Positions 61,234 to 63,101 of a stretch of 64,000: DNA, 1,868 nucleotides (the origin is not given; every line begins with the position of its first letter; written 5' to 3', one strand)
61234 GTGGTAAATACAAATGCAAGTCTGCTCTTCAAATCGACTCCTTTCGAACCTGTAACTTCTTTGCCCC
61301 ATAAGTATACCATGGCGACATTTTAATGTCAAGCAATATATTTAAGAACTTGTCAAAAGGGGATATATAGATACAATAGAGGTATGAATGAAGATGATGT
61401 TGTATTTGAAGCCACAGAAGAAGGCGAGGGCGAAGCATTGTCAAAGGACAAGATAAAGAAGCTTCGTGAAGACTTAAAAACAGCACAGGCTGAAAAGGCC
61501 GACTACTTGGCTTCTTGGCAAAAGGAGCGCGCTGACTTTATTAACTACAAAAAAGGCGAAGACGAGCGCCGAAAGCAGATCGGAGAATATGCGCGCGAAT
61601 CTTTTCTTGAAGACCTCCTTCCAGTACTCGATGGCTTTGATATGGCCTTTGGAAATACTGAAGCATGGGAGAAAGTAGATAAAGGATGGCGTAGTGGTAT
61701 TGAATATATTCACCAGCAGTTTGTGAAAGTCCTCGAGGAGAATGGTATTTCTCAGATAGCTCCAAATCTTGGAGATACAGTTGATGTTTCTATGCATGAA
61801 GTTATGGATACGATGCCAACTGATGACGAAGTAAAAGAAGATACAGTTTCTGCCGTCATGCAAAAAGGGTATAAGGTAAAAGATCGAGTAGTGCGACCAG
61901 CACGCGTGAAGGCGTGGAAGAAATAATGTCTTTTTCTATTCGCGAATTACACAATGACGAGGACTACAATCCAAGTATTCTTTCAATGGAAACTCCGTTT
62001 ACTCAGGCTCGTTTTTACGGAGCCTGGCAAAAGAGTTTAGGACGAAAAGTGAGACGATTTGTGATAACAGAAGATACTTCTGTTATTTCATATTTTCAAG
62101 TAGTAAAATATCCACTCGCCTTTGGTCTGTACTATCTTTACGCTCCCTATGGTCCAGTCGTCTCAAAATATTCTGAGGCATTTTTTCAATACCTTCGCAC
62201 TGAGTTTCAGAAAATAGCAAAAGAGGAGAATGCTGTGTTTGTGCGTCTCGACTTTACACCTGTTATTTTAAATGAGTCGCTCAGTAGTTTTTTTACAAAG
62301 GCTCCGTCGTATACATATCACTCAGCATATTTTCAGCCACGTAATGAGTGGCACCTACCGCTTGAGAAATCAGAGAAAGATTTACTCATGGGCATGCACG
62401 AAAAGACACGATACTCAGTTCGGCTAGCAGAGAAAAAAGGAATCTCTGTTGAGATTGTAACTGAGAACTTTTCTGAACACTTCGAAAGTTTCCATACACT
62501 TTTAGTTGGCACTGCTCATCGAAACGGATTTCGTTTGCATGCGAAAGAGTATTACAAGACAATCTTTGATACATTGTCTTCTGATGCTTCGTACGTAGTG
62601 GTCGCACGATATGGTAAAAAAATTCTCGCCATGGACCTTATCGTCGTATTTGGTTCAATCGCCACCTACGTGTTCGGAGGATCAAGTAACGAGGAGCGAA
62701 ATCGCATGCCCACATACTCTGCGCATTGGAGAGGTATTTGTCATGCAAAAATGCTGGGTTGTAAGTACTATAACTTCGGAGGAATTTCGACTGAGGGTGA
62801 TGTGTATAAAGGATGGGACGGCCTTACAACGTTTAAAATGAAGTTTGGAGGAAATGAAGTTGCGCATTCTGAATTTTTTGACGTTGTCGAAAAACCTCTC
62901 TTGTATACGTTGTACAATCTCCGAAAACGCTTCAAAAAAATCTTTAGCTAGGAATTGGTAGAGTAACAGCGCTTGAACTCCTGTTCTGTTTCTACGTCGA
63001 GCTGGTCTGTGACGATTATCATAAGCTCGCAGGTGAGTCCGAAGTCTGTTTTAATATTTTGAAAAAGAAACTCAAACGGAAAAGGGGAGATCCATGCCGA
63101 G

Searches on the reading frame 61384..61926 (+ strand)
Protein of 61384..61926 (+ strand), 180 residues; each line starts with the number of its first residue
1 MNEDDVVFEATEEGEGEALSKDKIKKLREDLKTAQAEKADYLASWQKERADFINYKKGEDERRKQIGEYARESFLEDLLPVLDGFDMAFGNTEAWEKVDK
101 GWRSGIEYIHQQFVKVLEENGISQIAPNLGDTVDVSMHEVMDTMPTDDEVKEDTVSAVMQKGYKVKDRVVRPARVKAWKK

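Call 76: find_encoding_contigs(protein=window:61384-61926:+, flank=10000, max_places=2)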
Protein window:61384-61926:+ (180 aa): 3 contigs read that carry it; 2 places shown.
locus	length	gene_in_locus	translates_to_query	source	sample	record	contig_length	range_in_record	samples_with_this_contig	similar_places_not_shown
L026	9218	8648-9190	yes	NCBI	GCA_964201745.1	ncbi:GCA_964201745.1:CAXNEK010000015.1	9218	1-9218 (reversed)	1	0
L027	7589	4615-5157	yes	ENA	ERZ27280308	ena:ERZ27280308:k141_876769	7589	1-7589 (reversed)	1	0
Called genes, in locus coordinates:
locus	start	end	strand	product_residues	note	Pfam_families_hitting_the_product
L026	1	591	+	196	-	?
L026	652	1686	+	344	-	PF03215:Rad17 (faint), PF05496:RuvB_N, PF13177:DNA_pol3_delta2 (weak), PF13604:AAA_30 (faint), PF00004:AAA, PF13173:AAA_14 (weak), PF13177:DNA_pol3_delta2, PF12169:DNA_pol3_gamma3 (weak), +2 more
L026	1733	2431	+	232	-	-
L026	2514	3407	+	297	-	PF02811:PHP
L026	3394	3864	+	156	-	-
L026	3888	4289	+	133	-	-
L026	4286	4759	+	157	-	-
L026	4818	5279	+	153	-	PF00293:NUDIX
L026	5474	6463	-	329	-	-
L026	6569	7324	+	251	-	PF08032:SpoU_sub_bind, PF00588:SpoU_methylase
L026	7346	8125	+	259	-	PF02673:BacA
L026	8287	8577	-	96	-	PF00313:CSD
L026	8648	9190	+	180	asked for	PF01025:GrpE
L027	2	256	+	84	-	?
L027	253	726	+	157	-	-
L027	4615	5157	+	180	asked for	PF01025:GrpE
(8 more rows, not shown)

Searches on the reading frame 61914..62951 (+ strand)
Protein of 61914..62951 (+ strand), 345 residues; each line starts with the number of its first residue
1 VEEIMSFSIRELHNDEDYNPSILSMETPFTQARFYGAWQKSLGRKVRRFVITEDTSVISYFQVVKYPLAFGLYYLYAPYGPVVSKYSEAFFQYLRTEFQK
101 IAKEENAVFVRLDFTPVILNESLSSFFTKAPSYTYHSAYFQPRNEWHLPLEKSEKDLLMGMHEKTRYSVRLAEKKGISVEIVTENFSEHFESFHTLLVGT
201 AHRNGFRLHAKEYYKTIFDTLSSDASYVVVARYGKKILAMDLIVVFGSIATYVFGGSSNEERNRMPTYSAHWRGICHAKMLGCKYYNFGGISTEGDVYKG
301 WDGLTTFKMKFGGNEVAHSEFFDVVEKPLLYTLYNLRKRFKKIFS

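Call 74: find_encoding_contigs(protein=window:61914-62951:+, flank=10000, max_places=2)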
Protein window:61914-62951:+ (345 aa): no gene with exactly this product is on record in the collection.
